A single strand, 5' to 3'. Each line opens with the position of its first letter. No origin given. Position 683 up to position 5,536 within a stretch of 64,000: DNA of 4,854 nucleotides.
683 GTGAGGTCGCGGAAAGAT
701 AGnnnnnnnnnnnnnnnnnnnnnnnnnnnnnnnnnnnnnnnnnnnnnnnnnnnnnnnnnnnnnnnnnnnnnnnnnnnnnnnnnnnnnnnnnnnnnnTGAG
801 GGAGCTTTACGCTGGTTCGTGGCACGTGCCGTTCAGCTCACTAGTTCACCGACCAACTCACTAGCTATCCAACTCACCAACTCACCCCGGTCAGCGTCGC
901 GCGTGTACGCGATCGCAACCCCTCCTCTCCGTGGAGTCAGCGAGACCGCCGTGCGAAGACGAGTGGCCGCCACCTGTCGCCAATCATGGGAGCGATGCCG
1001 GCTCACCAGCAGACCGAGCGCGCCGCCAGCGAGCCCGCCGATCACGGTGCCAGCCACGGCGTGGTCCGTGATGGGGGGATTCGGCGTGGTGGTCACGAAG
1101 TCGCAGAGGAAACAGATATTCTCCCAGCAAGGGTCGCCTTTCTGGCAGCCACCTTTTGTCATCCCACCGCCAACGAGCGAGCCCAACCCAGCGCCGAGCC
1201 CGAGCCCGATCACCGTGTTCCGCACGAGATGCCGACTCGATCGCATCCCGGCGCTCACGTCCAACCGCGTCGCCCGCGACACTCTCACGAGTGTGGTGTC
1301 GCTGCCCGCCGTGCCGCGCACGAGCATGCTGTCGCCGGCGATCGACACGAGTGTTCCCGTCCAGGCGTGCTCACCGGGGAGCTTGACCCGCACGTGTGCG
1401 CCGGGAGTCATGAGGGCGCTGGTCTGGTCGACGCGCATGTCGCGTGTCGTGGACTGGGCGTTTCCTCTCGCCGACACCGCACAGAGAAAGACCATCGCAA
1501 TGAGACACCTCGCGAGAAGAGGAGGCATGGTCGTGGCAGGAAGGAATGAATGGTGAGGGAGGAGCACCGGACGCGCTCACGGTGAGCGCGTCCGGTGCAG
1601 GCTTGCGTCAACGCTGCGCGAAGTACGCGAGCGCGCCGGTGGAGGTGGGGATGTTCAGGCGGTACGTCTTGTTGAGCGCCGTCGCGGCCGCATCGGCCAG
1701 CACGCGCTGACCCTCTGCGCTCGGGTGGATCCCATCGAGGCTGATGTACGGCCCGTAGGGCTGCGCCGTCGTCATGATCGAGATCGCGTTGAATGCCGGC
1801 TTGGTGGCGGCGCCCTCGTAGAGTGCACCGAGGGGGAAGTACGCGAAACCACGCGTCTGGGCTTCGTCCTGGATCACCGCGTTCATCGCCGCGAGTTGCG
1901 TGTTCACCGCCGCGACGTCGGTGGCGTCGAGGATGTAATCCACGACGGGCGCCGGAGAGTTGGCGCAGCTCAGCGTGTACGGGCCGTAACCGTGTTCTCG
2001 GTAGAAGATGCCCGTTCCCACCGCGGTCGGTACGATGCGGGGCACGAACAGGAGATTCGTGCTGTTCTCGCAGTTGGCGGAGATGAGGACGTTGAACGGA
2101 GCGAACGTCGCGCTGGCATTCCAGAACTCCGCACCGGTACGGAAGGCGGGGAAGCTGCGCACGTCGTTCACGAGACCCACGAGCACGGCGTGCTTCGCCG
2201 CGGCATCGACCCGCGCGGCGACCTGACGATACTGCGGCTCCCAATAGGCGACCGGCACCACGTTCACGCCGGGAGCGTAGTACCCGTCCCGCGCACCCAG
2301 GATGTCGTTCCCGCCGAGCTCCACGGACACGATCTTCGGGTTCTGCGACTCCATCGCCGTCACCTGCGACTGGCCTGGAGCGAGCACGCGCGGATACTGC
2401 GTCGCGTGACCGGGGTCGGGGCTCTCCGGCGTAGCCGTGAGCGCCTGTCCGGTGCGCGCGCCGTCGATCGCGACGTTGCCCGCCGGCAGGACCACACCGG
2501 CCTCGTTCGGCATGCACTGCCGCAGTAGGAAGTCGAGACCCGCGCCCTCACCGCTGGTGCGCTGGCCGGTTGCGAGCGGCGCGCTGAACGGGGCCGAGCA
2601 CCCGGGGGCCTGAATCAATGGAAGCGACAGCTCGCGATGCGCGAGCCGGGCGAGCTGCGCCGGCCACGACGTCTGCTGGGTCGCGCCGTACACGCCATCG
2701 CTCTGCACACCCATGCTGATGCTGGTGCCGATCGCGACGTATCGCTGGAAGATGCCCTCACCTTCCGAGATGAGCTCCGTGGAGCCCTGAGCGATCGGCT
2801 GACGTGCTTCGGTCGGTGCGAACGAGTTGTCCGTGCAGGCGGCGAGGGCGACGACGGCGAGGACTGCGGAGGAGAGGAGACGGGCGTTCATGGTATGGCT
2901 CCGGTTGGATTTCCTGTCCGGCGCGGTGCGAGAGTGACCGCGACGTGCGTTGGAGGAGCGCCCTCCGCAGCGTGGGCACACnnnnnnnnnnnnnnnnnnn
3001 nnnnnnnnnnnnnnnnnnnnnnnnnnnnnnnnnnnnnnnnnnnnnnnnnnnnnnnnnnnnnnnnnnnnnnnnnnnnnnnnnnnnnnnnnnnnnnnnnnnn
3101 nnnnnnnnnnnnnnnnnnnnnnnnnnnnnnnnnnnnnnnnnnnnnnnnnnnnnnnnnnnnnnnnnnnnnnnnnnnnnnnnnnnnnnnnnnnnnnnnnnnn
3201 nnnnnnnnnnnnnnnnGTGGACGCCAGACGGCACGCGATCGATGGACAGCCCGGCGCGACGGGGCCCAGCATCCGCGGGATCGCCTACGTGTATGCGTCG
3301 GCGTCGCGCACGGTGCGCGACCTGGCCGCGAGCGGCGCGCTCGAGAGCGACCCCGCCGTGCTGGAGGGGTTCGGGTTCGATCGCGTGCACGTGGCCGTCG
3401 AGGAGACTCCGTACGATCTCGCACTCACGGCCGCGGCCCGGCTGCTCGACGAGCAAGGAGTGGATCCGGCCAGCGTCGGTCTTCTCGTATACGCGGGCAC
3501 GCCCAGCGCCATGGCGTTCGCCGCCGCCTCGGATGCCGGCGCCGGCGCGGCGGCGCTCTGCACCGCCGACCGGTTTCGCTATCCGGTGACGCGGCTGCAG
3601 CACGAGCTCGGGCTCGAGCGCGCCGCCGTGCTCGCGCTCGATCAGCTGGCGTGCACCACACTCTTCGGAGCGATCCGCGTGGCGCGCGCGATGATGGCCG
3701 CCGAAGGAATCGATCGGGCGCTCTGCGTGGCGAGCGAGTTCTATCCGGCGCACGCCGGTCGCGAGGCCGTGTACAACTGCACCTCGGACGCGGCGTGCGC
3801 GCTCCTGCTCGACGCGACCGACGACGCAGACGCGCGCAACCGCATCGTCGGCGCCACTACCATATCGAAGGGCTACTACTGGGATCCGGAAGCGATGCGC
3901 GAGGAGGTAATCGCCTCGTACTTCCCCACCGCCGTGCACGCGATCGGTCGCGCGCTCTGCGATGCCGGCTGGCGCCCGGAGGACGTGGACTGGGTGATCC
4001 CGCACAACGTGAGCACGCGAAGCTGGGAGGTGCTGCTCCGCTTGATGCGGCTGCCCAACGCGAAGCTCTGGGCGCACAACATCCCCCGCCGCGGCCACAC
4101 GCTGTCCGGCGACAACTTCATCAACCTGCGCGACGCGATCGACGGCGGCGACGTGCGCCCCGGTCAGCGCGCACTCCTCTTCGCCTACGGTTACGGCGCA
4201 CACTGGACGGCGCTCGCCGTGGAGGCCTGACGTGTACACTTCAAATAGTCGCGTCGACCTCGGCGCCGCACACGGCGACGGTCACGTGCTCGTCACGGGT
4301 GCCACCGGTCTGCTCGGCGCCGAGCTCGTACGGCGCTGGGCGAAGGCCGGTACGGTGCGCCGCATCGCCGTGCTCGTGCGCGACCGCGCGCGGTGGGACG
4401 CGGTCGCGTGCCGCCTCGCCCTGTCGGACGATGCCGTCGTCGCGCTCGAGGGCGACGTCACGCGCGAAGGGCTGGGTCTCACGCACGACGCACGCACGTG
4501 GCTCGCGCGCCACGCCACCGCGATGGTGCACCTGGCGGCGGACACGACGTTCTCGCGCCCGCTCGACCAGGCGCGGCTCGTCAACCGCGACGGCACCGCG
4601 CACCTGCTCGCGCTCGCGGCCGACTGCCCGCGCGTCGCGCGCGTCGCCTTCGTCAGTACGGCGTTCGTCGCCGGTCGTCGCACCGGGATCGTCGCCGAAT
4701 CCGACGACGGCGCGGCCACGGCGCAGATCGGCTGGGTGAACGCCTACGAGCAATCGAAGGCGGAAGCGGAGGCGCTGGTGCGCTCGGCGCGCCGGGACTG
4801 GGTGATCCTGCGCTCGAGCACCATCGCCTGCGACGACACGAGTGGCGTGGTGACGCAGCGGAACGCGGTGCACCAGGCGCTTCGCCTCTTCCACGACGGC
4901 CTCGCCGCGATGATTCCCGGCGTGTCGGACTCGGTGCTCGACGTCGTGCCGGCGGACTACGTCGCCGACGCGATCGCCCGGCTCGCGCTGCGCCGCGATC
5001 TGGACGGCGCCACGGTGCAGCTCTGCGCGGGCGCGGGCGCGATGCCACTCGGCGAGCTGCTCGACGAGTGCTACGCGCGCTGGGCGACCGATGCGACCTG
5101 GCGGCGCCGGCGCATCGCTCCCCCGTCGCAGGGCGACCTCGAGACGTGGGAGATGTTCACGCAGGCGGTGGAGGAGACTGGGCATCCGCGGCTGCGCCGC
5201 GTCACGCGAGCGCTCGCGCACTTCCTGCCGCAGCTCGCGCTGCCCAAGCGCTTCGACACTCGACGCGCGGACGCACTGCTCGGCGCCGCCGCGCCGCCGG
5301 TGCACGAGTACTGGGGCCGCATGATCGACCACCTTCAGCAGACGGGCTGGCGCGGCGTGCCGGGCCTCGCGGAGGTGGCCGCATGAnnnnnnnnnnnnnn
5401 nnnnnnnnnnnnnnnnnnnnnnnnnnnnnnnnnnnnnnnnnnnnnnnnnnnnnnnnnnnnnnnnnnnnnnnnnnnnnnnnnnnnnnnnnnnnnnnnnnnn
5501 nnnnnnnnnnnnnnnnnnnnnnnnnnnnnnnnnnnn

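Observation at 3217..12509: Nine-gene translationally coupled operon built around an aaRS-like amino acid:carrier-protein ligase: candidate pathway for an uncharacterised exported amino-lipid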

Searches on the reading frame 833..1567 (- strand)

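Call 8: search_protein_families(library=pfam, proteins=[window:833-1567:-], max_evalue=0.001)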
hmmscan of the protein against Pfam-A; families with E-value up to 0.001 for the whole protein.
window:833-1567:- (244 aa): 1 family
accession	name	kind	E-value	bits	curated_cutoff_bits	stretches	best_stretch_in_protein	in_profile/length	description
PF13441.11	Gly-zipper_YMGG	-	0.00012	22.2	28.9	0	170-191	3-23/45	YMGG-like Gly-zipper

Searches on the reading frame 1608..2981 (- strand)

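Call 8: search_protein_families(library=pfam, proteins=[window:1608-2981:-], max_evalue=0.001)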
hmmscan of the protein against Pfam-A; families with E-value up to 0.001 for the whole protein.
window:1608-2981:- (457 aa): 3 families
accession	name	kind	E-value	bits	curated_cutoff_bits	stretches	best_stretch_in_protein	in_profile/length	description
PF00657.28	Lipase_GDSL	-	4.3e-12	47.1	23.6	1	81-431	1-207/208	GDSL-like Lipase/Acylhydrolase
PF13472.12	Lipase_GDSL_2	-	8e-10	39.9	32.9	1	204-427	52-178/178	GDSL-like Lipase/Acylhydrolase family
PF04311.20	DUF459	-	9.2e-05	22.3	27.2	0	356-433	121-195/197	Protein of unknown function (DUF459)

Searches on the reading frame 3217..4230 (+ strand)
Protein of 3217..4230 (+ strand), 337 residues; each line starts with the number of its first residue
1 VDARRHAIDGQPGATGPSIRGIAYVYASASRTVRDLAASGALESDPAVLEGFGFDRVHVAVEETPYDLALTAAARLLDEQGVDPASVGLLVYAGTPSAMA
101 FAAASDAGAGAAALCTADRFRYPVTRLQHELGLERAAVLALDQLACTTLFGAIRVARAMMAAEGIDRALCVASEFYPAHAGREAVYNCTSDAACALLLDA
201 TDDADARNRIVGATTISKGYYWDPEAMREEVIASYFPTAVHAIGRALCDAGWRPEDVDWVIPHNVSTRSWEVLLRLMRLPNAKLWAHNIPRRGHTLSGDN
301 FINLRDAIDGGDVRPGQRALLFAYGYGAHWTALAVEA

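Call 4: search_protein_families(library=pfam, proteins=[window:3217-4230:+], max_evalue=0.01)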
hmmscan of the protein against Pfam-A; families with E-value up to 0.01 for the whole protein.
window:3217-4230:+ (337 aa): 2 families
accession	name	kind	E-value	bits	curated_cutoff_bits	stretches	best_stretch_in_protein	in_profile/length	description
PF08541.16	ACP_syn_III_C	-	1.4e-16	60.8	26.6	1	249-336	3-89/90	3-Oxoacyl-[acyl-carrier-protein (ACP)] synthase III C terminal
PF08545.16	ACP_syn_III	-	9.5e-05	22.7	24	1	144-219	5-80/80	3-Oxoacyl-[acyl-carrier-protein (ACP)] synthase III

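Call 5: search_protein_families(library=ncbifam, proteins=[window:3217-4230:+], max_evalue=0.01)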
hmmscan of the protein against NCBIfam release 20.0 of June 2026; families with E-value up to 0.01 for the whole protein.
window:3217-4230:+ (337 aa): 12 families
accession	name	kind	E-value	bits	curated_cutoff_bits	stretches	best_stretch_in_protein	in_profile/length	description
NF006829.0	PRK09352.1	subfamily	1.5e-18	66.9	249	1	56-336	44-320/322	beta-ketoacyl-ACP synthase 3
NF005308.0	PRK06840.1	equivalog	1.4e-17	63.8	315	2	223-336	223-334/339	3-oxoacyl-ACP synthase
TIGR00747.1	fabH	subfamily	1.3e-13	50.7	292.1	1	120-335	85-320/322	beta-ketoacyl-ACP synthase III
NF006720.0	PRK09258.1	equivalog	2.5e-09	36.9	285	1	192-334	186-335/338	3-oxoacyl-ACP synthase III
NF003274.0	PRK04262.1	equivalog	2.8e-09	36.4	244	1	62-335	48-306/347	hydroxymethylglutaryl-CoA synthase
NF005541.0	PRK07204.1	equivalog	1.4e-05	24.7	402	1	243-327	236-319/329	beta-ketoacyl-ACP synthase III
NF004623.0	PRK05963.1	equivalog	2.4e-05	23.8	437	0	112-223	81-191/328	beta-ketoacyl-ACP synthase III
TIGR00748.1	HMG_CoA_syn_Arc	equivalog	0.00031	20.1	353.35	1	234-335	205-305/345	hydroxymethylglutaryl-CoA synthase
NF004618.0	PRK05952.1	equivalog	0.0014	17.6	455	1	151-268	172-286/384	beta-ketoacyl-ACP synthase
NF005293.2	PRK06816.1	subfamily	0.0016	17.6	450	1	242-322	277-361/378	StlD/DarB family beta-ketosynthase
NF005490.0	PRK07103.1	equivalog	0.0017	17.4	445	1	190-268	240-314/414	polyketide beta-ketoacyl:acyl carrier protein synthase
TIGR03150.1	fabF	equivalog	0.0047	15.7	493.75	0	190-268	230-306/407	beta-ketoacyl-ACP synthase II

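Call 23: search_solved_structures(query=window:3217-4227:+, max_evalue=0.001, show_alignments=1)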
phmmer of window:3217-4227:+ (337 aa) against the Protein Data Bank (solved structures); distinct sequences matched with E-value up to 0.001: 33.
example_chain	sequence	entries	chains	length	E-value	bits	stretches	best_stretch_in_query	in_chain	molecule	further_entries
2ebd_A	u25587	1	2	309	9e-10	41.5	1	120-333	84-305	3-oxoacyl-[acyl-carrier-protein] synthase 3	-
4wzu_A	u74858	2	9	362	1.6e-09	40.7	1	107-332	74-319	3-oxoacyl-[acyl-carrier-protein] synthase 3 protein 2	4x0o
4ryb_A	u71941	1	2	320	2.5e-09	40.1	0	247-334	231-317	3-oxoacyl-[acyl-carrier-protein] synthase 3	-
4x9k_A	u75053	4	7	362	2.8e-09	39.9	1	107-332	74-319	3-oxoacyl-[acyl-carrier-protein] synthase 3 protein 2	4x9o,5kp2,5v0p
1hzp_A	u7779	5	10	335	6.5e-09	38.7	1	243-335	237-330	3-OXOACYL-[ACYL-CARRIER-PROTEIN] SYNTHASE III | 3-oxoacyl-[acyl-carrier-protein] synthase 3 | Beta-ketoacyl-ACP synthase III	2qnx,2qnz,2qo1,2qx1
1m1m_A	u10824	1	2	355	6.6e-09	38.7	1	243-335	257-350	3-OXOACYL-[ACYL-CARRIER-PROTEIN] SYNTHASE III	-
1u6e_A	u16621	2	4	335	6.8e-09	38.6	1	243-335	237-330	3-oxoacyl-[acyl-carrier-protein] synthase III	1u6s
2ahb_A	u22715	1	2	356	7.3e-09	38.5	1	243-335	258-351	Beta- ketoacyl-ACP synthase III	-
2aj9_A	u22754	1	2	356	7.9e-09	38.4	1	243-335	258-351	3-oxoacyl-[acyl-carrier-protein] synthase III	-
2qny_A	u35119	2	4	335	8.6e-09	38.3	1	243-335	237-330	3-oxoacyl-[acyl-carrier-protein] synthase 3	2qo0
8vd9_A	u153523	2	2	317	1.3e-08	37.7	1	99-335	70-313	Beta-ketoacyl-[acyl-carrier-protein] synthase III 1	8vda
4dfe_A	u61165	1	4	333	1.3e-08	37.7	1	34-334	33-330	3-oxoacyl-[acyl-carrier-protein] synthase 3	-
1ub7_A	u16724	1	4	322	2e-08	37.1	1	245-333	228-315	3-oxoacyl-[acyl-carrier protein] synthase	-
6x7r_A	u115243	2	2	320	2e-08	37.1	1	239-333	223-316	3-oxoacyl-[acyl-carrier-protein] synthase 3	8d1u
1hn9_A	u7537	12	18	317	2.2e-08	37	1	239-333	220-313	BETA-KETOACYL-ACYL CARRIER PROTEIN SYNTHASE III | 3-oxoacyl-[acyl-carrier-protein] synthase III | 3-oxoacyl-[acyl-carrier-protein] synthase 3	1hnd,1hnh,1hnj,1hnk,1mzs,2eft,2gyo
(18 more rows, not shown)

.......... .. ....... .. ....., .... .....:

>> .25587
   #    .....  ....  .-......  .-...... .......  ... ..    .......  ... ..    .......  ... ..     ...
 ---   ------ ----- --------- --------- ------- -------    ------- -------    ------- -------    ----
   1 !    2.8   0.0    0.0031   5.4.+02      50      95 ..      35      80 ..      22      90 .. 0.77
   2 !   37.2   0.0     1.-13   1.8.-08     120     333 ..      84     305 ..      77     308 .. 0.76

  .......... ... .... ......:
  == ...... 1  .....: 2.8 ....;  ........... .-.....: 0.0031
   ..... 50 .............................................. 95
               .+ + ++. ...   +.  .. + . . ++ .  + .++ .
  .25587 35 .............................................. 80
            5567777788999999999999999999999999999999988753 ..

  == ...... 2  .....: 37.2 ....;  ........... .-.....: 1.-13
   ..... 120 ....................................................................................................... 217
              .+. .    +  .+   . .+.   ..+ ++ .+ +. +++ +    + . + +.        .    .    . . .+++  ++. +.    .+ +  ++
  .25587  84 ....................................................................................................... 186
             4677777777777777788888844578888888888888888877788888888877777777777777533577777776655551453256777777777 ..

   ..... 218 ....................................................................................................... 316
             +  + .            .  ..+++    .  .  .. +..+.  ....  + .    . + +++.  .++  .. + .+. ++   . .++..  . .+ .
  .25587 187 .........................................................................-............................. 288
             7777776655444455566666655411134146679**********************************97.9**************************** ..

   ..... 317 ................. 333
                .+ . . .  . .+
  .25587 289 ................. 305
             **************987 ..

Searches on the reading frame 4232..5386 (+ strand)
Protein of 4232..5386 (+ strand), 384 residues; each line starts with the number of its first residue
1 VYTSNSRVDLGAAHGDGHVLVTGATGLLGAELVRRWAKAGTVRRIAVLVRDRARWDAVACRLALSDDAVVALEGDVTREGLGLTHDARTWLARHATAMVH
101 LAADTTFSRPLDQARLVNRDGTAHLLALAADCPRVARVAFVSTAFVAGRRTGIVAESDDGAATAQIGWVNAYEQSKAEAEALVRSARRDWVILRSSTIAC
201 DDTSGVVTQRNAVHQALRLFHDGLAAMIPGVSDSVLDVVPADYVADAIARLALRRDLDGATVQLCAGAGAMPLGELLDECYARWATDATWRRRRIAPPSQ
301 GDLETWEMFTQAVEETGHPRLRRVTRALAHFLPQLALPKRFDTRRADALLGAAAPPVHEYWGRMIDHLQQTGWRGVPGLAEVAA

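Call 4: search_protein_families(library=pfam, proteins=[window:4232-5386:+], max_evalue=0.01)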
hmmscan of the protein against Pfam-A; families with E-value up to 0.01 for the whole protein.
window:4232-5386:+ (384 aa): 8 families
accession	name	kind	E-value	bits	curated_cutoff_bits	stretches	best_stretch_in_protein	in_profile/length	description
PF07993.18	NAD_binding_4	-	1.1e-42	146.5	20.1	1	21-248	1-258/258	Male sterility protein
PF01370.27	Epimerase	-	1.2e-15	58.1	20.9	1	19-254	1-227/240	NAD dependent epimerase/dehydratase family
PF01073.25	3Beta_HSD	-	5.2e-11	42.5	22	1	20-187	1-161/280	3-beta hydroxysteroid dehydrogenase/isomerase family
PF04321.23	RmlD_sub_bind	-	2.9e-08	33.6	27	1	18-222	2-169/287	RmlD substrate binding domain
PF13460.12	NAD_binding_10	-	7.8e-06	26.3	27.2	1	23-209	1-157/184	NAD(P)H-binding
PF16363.11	GDP_Man_Dehyd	-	3e-05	24.1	27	1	20-204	1-185/332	GDP-mannose 4,6 dehydratase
PF08659.16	KR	-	0.0014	19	22.6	1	17-78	1-64/180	KR domain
PF00106.31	adh_short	-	0.0034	17.3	26.6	0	18-79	2-61/195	short chain dehydrogenase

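Call 5: search_protein_families(library=ncbifam, proteins=[window:4232-5386:+], max_evalue=0.01)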
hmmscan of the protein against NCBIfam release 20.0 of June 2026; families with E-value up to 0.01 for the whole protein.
window:4232-5386:+ (384 aa): 21 families
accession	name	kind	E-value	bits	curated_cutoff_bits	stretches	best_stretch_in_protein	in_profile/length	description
TIGR01746.1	Thioester-redct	subfamily_domain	9.6e-32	110.6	213.35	1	18-280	1-277/371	thioester reductase domain-containing protein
NF005539.0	PRK07201.1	equivalog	6.8e-29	101.1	549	1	20-350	4-329/657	SDR family oxidoreductase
NF038078.1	NRPS_MxcG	equivalog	6.7e-15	53.4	2300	1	17-257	1083-1330/1442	myxochelin non-ribosomal peptide synthetase MxcG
TIGR03466.1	HpnA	hypoth_equivalog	9.6e-12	44.4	367.65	1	18-246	2-211/327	hopanoid-associated sugar epimerase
TIGR01214.1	rmlD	equivalog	1.1e-08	34.6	224.05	1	19-254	2-199/285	dTDP-4-dehydrorhamnose reductase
TIGR03443.1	alpha_am_amid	equivalog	8.3e-08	30.1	1030.1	1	13-254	969-1233/1390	L-aminoadipate-semialdehyde dehydrogenase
TIGR01181.1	dTDP_gluc_dehyt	equivalog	8e-07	28.4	365.1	1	19-202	2-181/321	dTDP-glucose 4,6-dehydratase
NF043036.1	ErythonDh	equivalog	1.1e-06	28.1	325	1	18-191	2-169/321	D-erythronate dehydrogenase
NF042423.1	oxyalk_red_Shew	equivalog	9e-05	21.7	580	1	18-189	10-162/331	2-alkyl-3-oxoalkanoate reductase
NF041592.1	carboxyl_red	equivalog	0.0001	20.1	1300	1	19-193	767-962/1160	carboxylic acid reductase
NF004849.1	PRK06200.1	equivalog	0.00015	20.9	330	1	18-78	8-63/269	3-(cis-5,6-dihydroxycyclohexa-1,3-dien-1-yl)propanoate dehydrogenase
TIGR01179.1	galE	equivalog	0.00024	20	262.3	1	19-204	2-182/332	UDP-glucose 4-epimerase GalE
NF042422.1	oxyalk_red_OleD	equivalog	0.00042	19.8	580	1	18-187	2-154/329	2-alkyl-3-oxoalkanoate reductase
NF006132.0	PRK08277.1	subfamily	0.00059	19.3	281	1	18-79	12-71/280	D-mannonate oxidoreductase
NF006118.0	PRK08264.1-4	subfamily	0.00078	19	279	1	17-79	6-63/244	SDR family oxidoreductase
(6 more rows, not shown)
